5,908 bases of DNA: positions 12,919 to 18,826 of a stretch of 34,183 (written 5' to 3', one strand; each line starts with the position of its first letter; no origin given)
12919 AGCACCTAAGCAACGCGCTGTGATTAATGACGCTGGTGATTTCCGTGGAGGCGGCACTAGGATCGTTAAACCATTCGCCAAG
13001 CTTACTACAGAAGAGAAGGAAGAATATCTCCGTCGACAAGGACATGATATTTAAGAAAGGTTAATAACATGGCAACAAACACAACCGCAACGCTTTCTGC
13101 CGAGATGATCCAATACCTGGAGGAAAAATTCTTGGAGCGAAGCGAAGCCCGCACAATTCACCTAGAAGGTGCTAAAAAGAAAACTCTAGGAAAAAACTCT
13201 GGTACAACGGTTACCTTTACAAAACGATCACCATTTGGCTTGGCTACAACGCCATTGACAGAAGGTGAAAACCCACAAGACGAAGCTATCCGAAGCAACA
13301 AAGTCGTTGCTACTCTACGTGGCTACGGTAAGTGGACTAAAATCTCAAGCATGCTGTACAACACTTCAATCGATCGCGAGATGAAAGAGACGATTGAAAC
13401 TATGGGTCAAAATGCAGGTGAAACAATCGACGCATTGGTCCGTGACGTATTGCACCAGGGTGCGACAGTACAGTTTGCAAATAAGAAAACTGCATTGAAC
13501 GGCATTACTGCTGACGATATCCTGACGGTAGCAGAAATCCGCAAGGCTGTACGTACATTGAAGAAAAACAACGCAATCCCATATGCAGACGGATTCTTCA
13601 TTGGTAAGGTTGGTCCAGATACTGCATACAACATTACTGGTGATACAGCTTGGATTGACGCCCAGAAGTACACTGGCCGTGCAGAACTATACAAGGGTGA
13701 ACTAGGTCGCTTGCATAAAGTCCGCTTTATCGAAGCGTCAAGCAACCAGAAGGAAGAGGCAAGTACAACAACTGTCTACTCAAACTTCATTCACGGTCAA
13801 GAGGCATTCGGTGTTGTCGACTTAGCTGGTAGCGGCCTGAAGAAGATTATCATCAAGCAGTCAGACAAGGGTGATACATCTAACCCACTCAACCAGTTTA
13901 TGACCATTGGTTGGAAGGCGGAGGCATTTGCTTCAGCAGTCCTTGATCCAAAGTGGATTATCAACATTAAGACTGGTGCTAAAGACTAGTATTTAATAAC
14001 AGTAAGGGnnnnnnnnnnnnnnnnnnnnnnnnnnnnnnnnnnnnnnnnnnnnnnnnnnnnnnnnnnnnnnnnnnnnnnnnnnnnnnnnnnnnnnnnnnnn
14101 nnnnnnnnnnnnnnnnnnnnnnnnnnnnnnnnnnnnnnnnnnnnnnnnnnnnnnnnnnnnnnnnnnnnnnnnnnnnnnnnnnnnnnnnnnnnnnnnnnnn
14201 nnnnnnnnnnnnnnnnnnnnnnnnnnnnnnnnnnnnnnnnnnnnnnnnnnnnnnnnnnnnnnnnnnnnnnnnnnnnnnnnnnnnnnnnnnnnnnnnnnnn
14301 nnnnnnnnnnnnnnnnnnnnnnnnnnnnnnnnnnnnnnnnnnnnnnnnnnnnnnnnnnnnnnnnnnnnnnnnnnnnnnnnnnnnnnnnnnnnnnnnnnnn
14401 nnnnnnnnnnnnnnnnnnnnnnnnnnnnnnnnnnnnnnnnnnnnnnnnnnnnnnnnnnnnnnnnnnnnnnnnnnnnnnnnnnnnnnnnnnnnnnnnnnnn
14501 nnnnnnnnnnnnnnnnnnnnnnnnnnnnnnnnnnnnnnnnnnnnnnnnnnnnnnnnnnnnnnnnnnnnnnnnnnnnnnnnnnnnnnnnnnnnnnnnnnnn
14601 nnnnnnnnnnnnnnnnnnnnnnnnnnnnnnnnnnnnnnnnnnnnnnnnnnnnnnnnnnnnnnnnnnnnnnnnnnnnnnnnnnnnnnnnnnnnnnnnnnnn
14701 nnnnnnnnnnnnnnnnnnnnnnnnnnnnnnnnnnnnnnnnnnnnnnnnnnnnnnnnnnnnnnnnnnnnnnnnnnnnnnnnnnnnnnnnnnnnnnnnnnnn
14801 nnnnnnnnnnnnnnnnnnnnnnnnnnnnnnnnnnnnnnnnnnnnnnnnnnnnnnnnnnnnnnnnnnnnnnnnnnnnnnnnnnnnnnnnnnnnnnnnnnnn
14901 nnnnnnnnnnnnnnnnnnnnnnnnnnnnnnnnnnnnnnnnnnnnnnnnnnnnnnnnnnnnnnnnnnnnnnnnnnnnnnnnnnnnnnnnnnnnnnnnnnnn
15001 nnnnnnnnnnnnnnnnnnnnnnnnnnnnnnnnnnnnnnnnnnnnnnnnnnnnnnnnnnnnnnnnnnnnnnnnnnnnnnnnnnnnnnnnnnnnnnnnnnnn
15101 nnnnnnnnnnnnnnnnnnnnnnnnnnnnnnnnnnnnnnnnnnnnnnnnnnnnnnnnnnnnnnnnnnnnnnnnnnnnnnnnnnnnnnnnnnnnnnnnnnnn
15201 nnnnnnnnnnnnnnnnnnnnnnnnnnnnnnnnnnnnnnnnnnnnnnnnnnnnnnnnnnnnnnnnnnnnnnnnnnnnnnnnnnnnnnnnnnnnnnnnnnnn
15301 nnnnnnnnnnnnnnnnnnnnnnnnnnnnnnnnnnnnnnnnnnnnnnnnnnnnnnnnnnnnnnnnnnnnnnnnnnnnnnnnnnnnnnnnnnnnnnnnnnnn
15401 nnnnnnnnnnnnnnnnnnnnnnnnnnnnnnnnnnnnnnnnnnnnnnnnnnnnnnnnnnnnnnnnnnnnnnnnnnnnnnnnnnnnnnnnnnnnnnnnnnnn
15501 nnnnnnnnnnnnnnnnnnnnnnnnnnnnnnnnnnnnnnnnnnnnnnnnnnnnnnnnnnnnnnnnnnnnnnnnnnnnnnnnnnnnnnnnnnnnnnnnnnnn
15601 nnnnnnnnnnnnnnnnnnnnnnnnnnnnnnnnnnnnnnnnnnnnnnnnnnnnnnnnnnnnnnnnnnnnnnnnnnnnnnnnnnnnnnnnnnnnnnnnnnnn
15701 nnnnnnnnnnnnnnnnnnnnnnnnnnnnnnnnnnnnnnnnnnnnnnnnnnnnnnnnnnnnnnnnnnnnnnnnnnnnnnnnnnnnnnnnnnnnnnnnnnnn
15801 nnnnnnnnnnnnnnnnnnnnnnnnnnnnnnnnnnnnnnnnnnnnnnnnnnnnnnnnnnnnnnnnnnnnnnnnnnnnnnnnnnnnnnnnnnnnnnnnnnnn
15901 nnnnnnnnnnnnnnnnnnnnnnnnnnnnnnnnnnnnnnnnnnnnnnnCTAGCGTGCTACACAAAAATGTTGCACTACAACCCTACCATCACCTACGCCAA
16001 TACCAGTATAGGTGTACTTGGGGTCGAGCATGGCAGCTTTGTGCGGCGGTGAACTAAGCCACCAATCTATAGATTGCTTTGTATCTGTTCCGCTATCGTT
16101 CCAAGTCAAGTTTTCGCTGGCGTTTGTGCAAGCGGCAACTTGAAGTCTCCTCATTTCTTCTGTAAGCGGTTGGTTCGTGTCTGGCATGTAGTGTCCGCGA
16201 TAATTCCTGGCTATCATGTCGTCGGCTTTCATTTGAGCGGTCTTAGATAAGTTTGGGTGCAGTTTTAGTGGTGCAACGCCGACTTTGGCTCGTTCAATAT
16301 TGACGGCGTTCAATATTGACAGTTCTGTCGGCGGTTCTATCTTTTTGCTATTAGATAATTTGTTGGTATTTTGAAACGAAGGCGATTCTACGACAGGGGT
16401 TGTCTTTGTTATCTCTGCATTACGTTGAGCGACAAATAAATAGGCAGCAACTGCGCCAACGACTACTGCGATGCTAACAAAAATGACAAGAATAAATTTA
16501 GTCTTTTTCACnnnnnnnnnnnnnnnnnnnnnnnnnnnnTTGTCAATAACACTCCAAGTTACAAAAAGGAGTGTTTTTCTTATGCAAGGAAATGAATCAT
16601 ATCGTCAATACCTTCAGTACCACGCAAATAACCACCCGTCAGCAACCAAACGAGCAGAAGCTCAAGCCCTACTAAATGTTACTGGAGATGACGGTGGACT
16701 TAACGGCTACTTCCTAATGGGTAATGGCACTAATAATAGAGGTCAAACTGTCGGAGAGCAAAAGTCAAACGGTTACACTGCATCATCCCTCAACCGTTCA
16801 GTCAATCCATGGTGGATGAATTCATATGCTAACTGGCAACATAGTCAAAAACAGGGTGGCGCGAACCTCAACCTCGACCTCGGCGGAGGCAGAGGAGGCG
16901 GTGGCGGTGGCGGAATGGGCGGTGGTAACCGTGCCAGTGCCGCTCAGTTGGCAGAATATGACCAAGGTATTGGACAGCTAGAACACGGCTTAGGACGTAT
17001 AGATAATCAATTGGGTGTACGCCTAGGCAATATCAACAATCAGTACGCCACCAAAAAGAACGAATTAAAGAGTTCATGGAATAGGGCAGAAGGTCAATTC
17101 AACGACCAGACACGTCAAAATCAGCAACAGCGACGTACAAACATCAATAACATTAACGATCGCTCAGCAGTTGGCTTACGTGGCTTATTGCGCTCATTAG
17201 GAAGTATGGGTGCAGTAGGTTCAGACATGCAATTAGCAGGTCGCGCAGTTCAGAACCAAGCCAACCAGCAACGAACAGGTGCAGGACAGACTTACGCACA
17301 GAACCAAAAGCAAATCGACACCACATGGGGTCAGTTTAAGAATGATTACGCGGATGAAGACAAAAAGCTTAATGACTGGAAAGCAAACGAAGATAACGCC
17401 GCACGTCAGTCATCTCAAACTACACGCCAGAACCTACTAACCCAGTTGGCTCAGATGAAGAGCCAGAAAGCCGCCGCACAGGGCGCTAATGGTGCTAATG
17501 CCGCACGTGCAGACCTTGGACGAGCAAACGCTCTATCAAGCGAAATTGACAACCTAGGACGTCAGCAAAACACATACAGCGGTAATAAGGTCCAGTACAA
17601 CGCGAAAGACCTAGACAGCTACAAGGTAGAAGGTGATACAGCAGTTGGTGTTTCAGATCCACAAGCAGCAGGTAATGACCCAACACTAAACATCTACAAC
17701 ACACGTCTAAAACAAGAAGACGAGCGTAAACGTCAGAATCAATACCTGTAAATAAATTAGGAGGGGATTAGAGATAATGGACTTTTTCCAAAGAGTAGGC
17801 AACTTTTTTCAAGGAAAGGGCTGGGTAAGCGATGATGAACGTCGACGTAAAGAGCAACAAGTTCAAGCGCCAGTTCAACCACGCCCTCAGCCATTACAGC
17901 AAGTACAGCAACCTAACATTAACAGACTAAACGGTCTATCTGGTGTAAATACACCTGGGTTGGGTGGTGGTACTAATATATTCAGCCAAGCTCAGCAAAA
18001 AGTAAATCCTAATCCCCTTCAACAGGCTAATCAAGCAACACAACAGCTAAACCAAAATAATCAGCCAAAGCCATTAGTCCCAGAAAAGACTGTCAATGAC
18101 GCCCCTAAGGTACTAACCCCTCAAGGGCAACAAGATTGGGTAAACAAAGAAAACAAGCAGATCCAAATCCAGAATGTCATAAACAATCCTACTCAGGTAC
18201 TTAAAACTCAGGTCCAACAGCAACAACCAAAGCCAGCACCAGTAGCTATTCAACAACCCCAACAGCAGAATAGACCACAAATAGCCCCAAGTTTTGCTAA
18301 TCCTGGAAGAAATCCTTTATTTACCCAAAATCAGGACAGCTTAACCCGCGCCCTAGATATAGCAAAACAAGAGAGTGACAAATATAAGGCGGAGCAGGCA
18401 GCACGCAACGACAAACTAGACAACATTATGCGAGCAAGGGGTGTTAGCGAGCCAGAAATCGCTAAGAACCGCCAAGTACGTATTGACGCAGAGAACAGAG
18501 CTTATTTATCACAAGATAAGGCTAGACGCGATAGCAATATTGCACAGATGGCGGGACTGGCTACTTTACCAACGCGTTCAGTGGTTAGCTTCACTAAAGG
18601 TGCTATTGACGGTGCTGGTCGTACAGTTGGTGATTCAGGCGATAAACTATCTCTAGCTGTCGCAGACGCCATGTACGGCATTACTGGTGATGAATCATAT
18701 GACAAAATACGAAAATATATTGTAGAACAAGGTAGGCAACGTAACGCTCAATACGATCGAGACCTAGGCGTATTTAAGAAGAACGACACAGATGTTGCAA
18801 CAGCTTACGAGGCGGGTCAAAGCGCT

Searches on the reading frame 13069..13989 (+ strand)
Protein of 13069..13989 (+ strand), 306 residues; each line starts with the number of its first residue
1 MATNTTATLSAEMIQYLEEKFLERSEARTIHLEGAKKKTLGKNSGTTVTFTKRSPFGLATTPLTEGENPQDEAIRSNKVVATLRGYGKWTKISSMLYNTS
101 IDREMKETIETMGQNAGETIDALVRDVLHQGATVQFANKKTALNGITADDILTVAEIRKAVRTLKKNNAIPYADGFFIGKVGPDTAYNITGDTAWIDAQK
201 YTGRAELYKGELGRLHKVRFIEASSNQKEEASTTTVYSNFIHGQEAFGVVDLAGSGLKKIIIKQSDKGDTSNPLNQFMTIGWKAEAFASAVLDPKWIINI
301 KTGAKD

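Call 7: search_protein_families(library=phrogs, proteins=[window:13069-13989:+], max_evalue=0.001)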
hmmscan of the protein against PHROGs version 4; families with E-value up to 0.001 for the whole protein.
window:13069-13989:+ (306 aa): 1 family
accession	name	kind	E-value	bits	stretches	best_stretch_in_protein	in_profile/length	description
phrog_1357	-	head and packaging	2.7e-64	218.3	1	2-305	22-347/356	major head protein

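Call 11: search_dna_similar(query=window:13069-13989:+, collection=phages, mode=protein, max_rows=25)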
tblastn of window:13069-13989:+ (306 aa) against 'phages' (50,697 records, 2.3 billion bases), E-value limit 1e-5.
Records with a match: 75; places in all: 75; records where one place covers at least 80% of the query: 55.
Best place of each record, by identity: <60% 75.
By first word of the organism name: Streptomyces 35; Bacillus 15; Bacteriophage 11; Caudoviricetes 5; Paenibacillus 2; Caudovirales 2; Pseudoalteromonas 1; Pseudomonas 1; Stenotrophomonas 1; Xanthomonas 1; and 1 more.
By host as written in the record: - 18; Streptomyces griseus ATCC 10137 10; Streptomyces scabiei RL-34 7; Bacillus megaterium 6; Streptomyces lividans JI 1326 6; Bacillus megaterium Km 5; Streptomyces viridochromogenes DSM40736 4; Bacillus megaterium strain Km Sp- 2; and 13 more.
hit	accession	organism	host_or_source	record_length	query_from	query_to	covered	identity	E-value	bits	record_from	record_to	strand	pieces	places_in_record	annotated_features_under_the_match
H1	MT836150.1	Bacteriophage sp.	human fecal samples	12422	1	304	99%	36.9%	1e-57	205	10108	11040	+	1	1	record has no annotation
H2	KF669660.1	Bacillus phage Pony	Bacillus megaterium Km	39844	2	304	99%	35.2%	3e-51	186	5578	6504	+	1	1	hypothetical protein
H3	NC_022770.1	Bacillus phage Pony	Bacillus megaterium Km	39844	2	304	99%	35.2%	3e-51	186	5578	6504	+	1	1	major head protein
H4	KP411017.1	Bacillus phage Palmer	Bacillus megaterium strain Km Sp-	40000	2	304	99%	35.2%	3e-51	186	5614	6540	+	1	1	capsid protein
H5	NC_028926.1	Bacillus phage Palmer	Bacillus megaterium strain Km Sp-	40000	2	304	99%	35.2%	3e-51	186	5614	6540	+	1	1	major head protein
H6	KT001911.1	Bacillus phage Pavlov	Bacillus megaterium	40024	2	304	99%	35.2%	3e-51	186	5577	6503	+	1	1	hypothetical protein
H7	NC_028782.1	Bacillus phage Pavlov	Bacillus megaterium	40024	2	304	99%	35.2%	3e-51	186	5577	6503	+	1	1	major head protein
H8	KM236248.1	Bacillus phage Pookie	Bacillus megaterium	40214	2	304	99%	35.2%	3e-51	186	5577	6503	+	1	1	capsid protein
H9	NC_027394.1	Bacillus phage Pookie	Bacillus megaterium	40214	2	304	99%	35.2%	3e-51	186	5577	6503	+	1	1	major head protein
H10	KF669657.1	Bacillus phage poppyseed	Bacillus megaterium Km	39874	2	304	99%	34.8%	9e-51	185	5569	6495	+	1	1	capsid protein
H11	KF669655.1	Bacillus phage Page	Bacillus megaterium Km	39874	2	304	99%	34.8%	9e-51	185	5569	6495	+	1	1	hypothetical protein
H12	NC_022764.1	Bacillus phage Page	Bacillus megaterium Km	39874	2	304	99%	34.8%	9e-51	185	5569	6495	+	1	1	major head protein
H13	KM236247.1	Bacillus phage Pascal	Bacillus megaterium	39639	9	304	97%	35.3%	4e-51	186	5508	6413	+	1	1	capsid protein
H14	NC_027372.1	Bacillus phage Pascal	Bacillus megaterium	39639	9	304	97%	35.3%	4e-51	186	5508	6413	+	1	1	major head protein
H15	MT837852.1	Bacteriophage sp.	human fecal samples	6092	4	301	97%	32.5%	4e-42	160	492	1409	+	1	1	record has no annotation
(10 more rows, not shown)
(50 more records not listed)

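Call 117: search_dna_similar(query=window:13069-13989:+, collection=phages, mode=protein, max_rows=14, rows=spread)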
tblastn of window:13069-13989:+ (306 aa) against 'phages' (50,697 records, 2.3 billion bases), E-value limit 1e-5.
Records with a match: 75; places in all: 75; records where one place covers at least 80% of the query: 55.
Best place of each record, by identity: <60% 75.
By first word of the organism name: Streptomyces 35; Bacillus 15; Bacteriophage 11; Caudoviricetes 5; Paenibacillus 2; Caudovirales 2; Pseudoalteromonas 1; Pseudomonas 1; Stenotrophomonas 1; Xanthomonas 1; and 1 more.
By host as written in the record: - 18; Streptomyces griseus ATCC 10137 10; Streptomyces scabiei RL-34 7; Bacillus megaterium 6; Streptomyces lividans JI 1326 6; Bacillus megaterium Km 5; Streptomyces viridochromogenes DSM40736 4; Bacillus megaterium strain Km Sp- 2; and 13 more.
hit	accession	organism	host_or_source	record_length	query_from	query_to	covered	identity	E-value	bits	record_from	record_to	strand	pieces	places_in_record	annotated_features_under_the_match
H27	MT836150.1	Bacteriophage sp.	human fecal samples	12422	1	304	99%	36.9%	1e-57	205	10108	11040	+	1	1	record has no annotation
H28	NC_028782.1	Bacillus phage Pavlov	Bacillus megaterium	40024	2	304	99%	35.2%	3e-51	186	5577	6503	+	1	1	major head protein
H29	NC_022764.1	Bacillus phage Page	Bacillus megaterium Km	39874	2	304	99%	34.8%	9e-51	185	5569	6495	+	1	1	major head protein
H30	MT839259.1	Bacteriophage sp.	human fecal samples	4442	8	300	96%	31.4%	7e-37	145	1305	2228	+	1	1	record has no annotation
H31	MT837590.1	Bacteriophage sp.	human fecal samples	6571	3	222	72%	36.7%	1e-32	133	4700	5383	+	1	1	record has no annotation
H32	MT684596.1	Streptomyces phage Zeigle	Streptomyces viridochromogenes DSM40736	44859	6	286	92%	25.8%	6e-13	75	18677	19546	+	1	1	36: major capsid protein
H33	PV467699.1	Streptomyces phage Gremlin23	Streptomyces scabiei RL-34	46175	6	286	92%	25.7%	6e-13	75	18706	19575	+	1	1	36: major capsid protein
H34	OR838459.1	Stenotrophomonas phage StenR_269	Stenotrophomonas rhizophila CEMTC 4565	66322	9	302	96%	23.8%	2e-15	83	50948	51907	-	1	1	major capsid protein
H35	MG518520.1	Streptomyces phage Immanuel3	Streptomyces griseus ATCC 10137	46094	11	282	89%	24.7%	6e-11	69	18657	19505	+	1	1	major capsid protein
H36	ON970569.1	Streptomyces phage JPandJE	Streptomyces griseus ATCC 10137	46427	11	282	89%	24.7%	6e-11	69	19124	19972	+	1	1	38: major capsid protein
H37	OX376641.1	Caudovirales sp. ct2KA10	-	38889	11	269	85%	23.1%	5e-8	60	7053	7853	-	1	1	record has no annotation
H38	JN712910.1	Bacillus phage BCD7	Bacillus cereus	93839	63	222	52%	32.9%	1e-15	83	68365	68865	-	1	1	hypothetical protein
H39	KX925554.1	Streptomyces phage BRock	Streptomyces sp. 5a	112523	36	222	61%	27.5%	2e-11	70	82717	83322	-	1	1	major capsid protein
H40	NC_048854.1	Streptomyces phage JXY1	Streptomyces lividans HXY6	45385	45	213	55%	27.1%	5e-8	60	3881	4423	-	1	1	major head protein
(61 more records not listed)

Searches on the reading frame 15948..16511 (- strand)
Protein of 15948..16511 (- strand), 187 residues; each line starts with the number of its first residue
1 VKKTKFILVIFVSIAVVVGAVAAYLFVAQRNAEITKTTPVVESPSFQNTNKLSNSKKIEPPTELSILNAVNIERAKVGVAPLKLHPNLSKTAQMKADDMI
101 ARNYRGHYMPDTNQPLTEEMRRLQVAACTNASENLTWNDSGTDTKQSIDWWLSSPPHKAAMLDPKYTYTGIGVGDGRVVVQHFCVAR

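Call 100: search_protein_families(library=phrogs, proteins=[window:15948-16511:-], max_evalue=0.1)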
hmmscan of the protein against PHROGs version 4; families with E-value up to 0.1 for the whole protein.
window:15948-16511:- (187 aa): 1 family
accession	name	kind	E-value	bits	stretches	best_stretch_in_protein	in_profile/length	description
phrog_16914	-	moron, auxiliary metabolic gene and host takeover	1.4e-17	65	1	59-175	73-185/200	sporulation protein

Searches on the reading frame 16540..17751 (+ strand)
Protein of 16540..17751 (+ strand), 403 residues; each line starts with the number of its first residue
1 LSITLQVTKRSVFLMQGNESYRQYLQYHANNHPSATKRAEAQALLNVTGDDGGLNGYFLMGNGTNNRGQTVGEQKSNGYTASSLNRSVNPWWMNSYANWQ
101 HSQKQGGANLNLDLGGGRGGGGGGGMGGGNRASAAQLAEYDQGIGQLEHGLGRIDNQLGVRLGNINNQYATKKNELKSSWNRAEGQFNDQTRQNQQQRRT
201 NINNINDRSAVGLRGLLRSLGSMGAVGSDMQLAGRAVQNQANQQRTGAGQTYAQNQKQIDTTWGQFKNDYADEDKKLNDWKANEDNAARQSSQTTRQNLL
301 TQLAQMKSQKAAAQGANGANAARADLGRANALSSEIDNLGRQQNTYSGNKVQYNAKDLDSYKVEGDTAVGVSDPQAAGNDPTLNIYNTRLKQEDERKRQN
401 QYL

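Call 7: search_protein_families(library=phrogs, proteins=[window:16540-17751:+], max_evalue=0.001)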
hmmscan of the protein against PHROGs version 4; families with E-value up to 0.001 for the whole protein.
window:16540-17751:+ (403 aa): 0 families

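Call 8: search_protein_families(library=pfam, proteins=[window:16540-17751:+], max_evalue=0.01)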
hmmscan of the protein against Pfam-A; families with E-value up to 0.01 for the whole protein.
window:16540-17751:+ (403 aa): 0 families

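Call 100: search_protein_families(library=phrogs, proteins=[window:16540-17751:+], max_evalue=0.1)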
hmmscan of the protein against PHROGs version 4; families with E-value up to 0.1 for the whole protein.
window:16540-17751:+ (403 aa): 0 families

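Call 106: search_protein_families(library=ncbifam, proteins=[window:16540-17751:+], max_evalue=0.1)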
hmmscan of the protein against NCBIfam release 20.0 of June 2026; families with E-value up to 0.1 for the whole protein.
window:16540-17751:+ (403 aa): 0 families

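Call 110: search_solved_structures(query=window:16540-17751:+, max_evalue=1)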
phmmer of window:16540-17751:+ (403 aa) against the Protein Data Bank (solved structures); distinct sequences matched with E-value up to 1: 13.
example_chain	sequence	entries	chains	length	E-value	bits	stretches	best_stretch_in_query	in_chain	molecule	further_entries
5vo5_A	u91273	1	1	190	0.0098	18.6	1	115-203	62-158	Coiled-coil and C2 domain-containing protein 1-like,GH13992p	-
8cz8_C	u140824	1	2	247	0.085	15.5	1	78-136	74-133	scFv Anetumab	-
8ebs_I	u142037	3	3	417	0.11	15.1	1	111-177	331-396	UV excision repair protein RAD23 homolog B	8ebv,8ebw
28js_J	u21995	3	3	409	0.16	14.6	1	111-175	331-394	Lysine-specific demethylase RAD23B | UV excision repair protein RAD23 homolog B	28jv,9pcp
8zpu_A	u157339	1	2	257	0.2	14.2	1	95-158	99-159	scFv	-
8bp6_A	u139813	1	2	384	0.23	14.1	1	112-154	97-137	Beta-2-microglobulin,Major histocompatibility complex class I-related gene protein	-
5oym_H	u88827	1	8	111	0.29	13.7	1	114-143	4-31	PC4 and SFRS1-interacting protein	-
3nwm_A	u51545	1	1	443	0.43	13.2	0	113-185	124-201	Peptide/beta-2microglobulin/MHC class I H-2Kd chimeric protein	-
3h3b_C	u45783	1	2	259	0.63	12.6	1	89-138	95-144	anti-ErbB2 antibody chA21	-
2gjj_A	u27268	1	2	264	0.65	12.6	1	90-138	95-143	A21 single-chain antibody fragment against erbB2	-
8jin_B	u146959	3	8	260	0.7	12.5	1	89-141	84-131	7F3 Fv | 7F3 scFv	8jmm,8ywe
8ffj_I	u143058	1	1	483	0.96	12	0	105-150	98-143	Zanidatamab Heavy Chain B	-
5d9q_D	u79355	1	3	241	0.98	12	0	95-130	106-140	NIH45-46 single chain Fv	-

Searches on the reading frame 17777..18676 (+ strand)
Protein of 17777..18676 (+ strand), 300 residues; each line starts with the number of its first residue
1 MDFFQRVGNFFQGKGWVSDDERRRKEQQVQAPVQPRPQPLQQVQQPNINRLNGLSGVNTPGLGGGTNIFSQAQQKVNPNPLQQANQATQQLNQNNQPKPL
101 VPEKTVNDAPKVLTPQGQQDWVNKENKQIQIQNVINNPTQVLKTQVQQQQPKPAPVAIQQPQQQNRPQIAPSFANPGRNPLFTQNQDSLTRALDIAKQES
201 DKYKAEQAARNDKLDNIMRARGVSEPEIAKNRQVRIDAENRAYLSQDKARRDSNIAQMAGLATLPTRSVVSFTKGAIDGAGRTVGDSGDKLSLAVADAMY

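Call 18: search_protein_families(library=pfam, proteins=[window:17777-18676:+], max_evalue=10)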
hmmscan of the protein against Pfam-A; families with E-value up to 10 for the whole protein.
window:17777-18676:+ (300 aa): 0 families
